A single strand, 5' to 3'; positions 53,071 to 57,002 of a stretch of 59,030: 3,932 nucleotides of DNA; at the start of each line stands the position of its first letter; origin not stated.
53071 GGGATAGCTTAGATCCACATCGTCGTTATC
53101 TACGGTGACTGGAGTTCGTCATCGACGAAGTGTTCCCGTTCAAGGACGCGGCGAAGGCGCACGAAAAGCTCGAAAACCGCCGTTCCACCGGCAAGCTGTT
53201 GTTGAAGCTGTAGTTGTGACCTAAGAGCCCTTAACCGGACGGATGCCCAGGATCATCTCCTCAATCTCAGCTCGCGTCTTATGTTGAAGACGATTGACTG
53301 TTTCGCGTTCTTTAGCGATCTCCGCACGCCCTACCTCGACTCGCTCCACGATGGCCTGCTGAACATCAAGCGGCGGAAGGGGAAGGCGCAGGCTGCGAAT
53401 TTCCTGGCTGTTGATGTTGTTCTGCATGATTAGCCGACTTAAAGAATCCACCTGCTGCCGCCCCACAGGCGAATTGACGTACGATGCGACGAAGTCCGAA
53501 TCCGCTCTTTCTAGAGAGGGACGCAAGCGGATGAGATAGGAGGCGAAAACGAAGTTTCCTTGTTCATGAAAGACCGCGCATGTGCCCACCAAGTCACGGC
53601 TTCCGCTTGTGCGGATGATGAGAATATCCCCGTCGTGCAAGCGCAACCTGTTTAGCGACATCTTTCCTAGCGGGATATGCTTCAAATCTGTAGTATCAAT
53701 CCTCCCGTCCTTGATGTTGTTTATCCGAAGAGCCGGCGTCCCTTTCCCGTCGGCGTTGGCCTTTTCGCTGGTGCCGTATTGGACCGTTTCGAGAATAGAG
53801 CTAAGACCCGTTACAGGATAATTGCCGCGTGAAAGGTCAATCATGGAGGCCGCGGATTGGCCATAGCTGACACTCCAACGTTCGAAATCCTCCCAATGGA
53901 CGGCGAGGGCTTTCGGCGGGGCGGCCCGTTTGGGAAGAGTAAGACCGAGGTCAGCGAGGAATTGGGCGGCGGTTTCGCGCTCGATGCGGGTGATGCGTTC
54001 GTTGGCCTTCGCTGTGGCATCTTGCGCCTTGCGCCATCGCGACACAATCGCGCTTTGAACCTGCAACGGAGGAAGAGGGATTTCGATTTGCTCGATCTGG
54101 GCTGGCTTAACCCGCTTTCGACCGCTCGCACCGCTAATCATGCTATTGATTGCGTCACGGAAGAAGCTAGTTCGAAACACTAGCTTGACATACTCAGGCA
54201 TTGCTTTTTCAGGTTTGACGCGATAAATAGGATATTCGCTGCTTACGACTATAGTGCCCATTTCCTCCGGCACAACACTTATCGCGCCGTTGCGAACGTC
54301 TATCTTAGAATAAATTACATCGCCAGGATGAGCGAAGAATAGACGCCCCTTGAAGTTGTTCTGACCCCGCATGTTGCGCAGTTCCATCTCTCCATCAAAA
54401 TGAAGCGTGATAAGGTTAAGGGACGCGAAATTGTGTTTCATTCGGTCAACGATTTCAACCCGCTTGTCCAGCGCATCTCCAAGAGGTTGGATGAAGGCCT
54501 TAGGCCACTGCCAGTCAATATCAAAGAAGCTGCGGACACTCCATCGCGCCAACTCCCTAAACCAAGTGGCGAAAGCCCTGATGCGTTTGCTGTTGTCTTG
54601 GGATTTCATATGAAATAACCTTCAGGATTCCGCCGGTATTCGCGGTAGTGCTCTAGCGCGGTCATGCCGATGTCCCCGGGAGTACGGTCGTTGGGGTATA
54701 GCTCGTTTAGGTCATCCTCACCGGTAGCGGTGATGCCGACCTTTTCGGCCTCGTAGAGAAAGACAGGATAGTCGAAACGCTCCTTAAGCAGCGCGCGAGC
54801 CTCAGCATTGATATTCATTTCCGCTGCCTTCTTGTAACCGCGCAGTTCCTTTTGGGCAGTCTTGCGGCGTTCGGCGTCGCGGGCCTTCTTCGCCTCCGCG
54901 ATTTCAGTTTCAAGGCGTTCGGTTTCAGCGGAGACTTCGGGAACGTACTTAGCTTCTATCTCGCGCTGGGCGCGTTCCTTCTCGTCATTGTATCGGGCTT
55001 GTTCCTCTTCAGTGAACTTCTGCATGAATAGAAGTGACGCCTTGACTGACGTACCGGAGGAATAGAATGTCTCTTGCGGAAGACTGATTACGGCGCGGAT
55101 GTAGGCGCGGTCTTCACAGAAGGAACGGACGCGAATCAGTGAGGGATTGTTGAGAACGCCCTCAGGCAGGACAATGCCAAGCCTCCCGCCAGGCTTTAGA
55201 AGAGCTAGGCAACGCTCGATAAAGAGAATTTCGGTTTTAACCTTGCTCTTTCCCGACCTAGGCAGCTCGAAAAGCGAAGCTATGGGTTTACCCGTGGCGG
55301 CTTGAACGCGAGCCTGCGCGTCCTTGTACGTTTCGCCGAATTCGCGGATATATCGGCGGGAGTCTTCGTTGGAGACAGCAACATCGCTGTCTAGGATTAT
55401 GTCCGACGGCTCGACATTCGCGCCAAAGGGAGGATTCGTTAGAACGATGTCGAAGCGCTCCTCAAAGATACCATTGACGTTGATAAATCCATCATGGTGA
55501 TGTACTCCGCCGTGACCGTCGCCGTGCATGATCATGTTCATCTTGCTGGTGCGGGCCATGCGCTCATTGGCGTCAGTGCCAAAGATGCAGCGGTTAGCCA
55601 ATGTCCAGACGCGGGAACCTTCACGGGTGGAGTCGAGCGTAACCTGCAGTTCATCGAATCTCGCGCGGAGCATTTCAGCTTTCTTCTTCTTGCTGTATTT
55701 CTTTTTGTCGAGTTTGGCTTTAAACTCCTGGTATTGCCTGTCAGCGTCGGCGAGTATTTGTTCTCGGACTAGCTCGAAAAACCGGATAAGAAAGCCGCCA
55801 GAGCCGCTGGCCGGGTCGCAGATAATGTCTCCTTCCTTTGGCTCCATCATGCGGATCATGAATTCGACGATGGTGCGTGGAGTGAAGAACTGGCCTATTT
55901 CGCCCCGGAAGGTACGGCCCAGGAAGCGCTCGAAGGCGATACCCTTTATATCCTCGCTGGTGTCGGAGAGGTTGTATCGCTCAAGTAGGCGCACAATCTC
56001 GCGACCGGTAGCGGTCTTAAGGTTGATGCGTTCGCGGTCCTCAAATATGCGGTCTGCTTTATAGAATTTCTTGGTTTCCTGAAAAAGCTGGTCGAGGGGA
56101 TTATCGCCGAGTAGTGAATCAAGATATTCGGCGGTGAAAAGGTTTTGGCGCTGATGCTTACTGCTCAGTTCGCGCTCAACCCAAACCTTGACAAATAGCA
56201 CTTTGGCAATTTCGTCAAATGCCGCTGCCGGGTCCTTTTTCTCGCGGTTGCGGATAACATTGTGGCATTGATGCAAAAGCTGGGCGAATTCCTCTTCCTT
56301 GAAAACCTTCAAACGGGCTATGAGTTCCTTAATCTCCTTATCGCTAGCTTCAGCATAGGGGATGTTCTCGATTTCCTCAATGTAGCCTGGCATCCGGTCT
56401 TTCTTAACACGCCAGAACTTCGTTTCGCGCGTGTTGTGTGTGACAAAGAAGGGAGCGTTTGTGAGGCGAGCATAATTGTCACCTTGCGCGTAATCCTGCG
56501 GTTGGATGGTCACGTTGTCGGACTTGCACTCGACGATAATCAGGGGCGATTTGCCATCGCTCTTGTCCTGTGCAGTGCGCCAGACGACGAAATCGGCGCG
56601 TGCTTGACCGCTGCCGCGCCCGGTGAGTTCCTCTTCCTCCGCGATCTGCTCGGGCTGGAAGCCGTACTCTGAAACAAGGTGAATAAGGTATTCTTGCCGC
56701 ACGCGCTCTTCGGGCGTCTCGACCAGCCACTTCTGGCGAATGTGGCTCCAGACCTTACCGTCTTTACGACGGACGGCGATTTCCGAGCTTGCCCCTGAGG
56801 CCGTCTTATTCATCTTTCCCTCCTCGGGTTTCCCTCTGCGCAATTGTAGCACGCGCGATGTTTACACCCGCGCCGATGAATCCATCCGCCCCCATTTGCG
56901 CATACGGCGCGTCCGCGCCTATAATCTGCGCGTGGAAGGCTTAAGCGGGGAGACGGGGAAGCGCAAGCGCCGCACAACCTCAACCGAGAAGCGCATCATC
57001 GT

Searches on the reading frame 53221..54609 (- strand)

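Call 63: search_protein_families(library=pfam, proteins=[window:53221-54609:-], max_evalue=0.001)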
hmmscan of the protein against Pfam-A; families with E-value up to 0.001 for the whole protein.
window:53221-54609:- (462 aa): 1 family
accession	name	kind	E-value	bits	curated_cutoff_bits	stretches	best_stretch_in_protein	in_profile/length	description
PF01420.25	Methylase_S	-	7.6e-14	52.7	22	2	284-429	25-154/168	Type I restriction modification DNA specificity domain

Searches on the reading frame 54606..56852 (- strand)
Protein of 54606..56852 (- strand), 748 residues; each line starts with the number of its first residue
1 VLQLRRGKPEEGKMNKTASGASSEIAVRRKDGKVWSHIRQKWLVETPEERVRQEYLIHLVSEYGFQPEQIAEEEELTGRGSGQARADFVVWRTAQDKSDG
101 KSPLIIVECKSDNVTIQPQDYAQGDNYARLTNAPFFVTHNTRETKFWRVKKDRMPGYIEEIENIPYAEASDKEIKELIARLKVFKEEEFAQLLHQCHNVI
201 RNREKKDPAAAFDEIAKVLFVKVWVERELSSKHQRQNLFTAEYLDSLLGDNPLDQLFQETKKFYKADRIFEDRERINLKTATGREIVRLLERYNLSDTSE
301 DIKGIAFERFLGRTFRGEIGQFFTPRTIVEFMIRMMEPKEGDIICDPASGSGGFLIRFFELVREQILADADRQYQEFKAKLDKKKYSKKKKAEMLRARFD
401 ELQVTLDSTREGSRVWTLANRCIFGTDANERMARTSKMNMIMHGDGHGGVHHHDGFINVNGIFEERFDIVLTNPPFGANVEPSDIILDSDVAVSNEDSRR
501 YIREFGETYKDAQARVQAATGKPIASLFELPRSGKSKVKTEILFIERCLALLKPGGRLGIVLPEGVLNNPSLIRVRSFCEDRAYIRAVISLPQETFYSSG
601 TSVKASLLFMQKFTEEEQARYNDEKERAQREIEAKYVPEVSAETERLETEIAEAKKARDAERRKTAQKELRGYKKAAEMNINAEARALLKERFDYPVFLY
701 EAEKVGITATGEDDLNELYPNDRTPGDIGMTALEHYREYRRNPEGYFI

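Call 63: search_protein_families(library=pfam, proteins=[window:54606-56852:-], max_evalue=0.001)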
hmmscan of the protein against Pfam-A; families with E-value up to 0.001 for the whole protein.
window:54606-56852:- (748 aa): 4 families
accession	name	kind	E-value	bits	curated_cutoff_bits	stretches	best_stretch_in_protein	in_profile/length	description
PF02384.22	N6_Mtase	-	1.1e-34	120.6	20.4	3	300-369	3-72/311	N-6 DNA Methylase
PF13588.12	HSDR_N_2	-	1.7e-23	83.2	25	1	47-165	1-110/110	Type I restriction enzyme R protein N terminus (HSDR_N)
PF01170.24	UPF0020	-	8e-08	32.6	22.3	1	328-480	16-135/197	RMKL-like, methyltransferase domain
PF07669.17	Eco57I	-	8.9e-06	26.3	25.3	0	537-591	109-165/171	Eco57I restriction-modification methylase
